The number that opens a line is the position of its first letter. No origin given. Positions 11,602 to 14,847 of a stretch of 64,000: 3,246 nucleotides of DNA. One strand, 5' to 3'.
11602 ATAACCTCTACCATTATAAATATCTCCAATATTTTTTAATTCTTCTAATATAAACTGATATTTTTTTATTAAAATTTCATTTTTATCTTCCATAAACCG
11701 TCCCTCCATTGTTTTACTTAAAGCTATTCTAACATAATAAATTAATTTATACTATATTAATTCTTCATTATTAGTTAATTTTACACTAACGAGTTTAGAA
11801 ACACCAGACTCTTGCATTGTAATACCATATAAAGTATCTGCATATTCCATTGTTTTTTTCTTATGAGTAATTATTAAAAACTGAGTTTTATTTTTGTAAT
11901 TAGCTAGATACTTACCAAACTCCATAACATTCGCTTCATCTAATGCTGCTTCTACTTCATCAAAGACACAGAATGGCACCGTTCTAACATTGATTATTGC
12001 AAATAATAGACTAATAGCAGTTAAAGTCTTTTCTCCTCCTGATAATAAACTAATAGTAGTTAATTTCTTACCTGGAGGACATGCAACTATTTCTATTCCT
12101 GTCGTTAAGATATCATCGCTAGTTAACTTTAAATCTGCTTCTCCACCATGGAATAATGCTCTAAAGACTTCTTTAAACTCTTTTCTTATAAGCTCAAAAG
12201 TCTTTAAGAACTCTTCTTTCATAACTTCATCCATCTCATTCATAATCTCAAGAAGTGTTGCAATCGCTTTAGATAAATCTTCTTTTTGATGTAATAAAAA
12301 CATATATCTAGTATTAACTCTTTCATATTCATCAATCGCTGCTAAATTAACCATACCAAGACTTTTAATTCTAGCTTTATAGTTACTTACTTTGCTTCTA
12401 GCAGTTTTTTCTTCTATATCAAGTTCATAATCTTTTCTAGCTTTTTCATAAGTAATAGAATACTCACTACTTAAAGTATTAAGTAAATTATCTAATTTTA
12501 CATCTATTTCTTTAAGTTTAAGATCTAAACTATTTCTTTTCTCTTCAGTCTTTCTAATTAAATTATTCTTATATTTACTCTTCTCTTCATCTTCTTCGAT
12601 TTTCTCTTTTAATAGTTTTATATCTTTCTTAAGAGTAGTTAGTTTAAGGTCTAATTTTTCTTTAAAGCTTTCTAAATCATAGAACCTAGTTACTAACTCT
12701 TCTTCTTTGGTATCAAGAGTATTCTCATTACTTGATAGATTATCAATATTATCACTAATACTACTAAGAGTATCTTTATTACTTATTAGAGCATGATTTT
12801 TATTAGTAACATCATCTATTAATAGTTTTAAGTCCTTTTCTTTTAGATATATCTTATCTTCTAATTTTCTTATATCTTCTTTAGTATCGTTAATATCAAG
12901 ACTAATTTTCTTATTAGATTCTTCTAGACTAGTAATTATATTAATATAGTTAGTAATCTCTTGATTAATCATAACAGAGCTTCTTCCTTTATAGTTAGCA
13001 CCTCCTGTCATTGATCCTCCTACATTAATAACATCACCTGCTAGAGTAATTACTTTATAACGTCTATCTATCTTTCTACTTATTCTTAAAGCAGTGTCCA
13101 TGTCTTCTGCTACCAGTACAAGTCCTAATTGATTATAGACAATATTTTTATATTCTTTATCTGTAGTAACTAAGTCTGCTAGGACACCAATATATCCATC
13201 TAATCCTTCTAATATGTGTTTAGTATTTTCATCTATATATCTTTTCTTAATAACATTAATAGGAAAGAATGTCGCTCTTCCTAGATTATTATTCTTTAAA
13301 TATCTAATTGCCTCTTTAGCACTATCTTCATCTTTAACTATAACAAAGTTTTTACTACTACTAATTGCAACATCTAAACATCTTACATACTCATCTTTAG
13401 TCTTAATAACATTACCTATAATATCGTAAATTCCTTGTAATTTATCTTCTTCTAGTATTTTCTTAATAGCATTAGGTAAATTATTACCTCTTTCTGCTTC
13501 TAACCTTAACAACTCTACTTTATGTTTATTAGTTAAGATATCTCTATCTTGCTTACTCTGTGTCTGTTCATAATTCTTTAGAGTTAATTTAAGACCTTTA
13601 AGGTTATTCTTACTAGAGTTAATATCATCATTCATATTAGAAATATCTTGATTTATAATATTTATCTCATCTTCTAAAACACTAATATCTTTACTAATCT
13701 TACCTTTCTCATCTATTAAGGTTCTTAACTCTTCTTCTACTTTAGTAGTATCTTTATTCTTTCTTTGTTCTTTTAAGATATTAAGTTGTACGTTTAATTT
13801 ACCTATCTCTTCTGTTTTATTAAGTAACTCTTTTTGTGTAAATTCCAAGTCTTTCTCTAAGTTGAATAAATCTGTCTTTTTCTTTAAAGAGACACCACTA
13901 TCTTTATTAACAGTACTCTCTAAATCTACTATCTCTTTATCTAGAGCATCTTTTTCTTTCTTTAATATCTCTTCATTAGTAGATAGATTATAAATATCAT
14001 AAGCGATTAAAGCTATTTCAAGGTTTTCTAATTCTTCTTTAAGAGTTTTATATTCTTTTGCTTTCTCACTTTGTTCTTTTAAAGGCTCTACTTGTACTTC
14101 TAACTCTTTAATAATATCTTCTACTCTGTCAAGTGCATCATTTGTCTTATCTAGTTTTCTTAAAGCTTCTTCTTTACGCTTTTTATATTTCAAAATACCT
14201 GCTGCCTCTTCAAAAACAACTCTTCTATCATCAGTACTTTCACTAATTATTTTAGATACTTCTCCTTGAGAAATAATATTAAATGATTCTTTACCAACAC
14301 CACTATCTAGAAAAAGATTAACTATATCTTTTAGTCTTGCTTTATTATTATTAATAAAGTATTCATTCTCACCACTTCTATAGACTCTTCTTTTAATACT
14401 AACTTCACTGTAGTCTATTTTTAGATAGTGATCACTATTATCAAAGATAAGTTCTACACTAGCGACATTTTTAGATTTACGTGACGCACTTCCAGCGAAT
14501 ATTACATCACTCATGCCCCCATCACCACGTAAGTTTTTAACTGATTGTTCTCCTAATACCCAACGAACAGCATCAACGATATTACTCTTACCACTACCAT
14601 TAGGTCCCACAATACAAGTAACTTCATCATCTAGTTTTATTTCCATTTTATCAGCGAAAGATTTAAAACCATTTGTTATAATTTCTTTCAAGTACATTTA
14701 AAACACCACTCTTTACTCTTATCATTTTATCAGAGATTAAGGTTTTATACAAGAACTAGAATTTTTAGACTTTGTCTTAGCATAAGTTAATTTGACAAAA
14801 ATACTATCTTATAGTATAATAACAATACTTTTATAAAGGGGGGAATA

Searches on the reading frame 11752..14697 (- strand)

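Call 64: search_protein_families(library=ncbifam, proteins=[window:11752-14697:-], max_evalue=0.00001)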
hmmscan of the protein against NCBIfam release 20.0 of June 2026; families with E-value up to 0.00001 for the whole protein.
window:11752-14697:- (981 aa): 12 families
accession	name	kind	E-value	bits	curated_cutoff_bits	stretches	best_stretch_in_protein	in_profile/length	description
TIGR02168.1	SMC_prok_B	equivalog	1.5e-285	950.4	567.35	3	2-403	1-404/1181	chromosome segregation protein SMC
TIGR02169.1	SMC_prok_A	equivalog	5.7e-160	534.3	729.4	3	589-974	795-1165/1165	chromosome segregation protein SMC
NF045487.1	ASRP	equivalog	6.8e-20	71.2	300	2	581-944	213-589/593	archaea-specific SMC-related protein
NF045780.1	TrlF_fam_ATP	equivalog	1.8e-18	66.7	350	2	9-467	297-757/944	TrlF family AAA-like ATPase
NF002244.0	PRK01156.1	equivalog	1.8e-10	39.6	847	1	2-264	2-249/895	DNA double-strand break repair ATPase Rad50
NF053563.1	Rkd4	equivalog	7.1e-10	37.7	860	1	3-51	3-51/747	arcadin-4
NF041034.1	Rad50_Sulf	equivalog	8.2e-10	37.2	1000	0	1-153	1-141/872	DNA double-strand break repair ATPase Rad50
NF002572.0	PRK02224.1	equivalog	6.6e-09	34.6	1087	1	1-95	1-84/888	DNA double-strand break repair ATPase Rad50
NF003034.1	PRK03918.1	equivalog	1.2e-07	30.2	700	1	1-417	1-395/878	DNA double-strand break repair ATPase Rad50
NF041035.1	Rad50_Halo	equivalog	2.1e-06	26.4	1000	0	1-395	1-373/883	DNA double-strand break repair ATPase Rad50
TIGR00611.2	recf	equivalog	4e-06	26.2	172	1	4-55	2-52/339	DNA replication/repair protein RecF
TIGR02857.1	CydD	equivalog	8.8e-06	24.9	435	0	884-956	458-526/529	thiol reductant ABC exporter subunit CydD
